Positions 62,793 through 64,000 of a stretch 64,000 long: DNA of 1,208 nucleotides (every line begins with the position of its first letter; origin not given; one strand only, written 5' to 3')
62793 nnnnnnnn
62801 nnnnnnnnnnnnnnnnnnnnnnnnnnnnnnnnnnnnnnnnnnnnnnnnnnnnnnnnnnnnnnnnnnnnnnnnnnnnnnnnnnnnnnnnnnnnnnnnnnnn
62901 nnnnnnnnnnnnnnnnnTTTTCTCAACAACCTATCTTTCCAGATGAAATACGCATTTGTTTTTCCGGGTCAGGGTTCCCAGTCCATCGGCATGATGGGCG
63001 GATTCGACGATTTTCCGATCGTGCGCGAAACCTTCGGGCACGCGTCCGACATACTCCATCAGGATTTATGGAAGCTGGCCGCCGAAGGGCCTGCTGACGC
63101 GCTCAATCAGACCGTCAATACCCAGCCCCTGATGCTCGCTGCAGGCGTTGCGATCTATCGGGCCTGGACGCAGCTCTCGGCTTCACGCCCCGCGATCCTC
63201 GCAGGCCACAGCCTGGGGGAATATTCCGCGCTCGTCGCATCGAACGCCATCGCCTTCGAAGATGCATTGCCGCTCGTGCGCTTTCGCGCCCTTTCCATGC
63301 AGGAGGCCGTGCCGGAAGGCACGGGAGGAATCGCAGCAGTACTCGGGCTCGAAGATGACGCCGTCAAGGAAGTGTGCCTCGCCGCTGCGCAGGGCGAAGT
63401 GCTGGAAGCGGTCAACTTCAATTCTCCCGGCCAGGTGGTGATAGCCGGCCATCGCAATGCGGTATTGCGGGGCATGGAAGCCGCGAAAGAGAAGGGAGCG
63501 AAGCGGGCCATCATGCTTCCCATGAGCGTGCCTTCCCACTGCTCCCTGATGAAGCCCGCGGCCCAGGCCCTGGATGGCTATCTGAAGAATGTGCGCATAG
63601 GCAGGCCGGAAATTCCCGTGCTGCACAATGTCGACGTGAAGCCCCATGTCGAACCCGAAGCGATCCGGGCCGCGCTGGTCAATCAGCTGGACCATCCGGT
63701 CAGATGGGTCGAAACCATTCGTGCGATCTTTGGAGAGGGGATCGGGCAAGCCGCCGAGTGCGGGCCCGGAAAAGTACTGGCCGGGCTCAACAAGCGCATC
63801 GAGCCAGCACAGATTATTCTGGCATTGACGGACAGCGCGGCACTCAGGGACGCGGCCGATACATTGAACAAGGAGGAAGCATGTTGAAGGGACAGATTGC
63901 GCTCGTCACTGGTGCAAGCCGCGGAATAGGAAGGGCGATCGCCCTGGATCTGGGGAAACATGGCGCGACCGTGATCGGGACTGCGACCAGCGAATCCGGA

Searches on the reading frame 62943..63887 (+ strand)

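Call 31: search_protein_families(library=pfam, proteins=[window:62943-63887:+], max_evalue=0.00001)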
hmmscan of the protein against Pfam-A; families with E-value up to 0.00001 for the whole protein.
window:62943-63887:+ (314 aa): 1 family
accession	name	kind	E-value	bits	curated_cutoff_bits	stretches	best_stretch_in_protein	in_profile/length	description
PF00698.26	Acyl_transf_1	-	1.4e-28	100.8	32.7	1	5-266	2-258/319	Acyl transferase domain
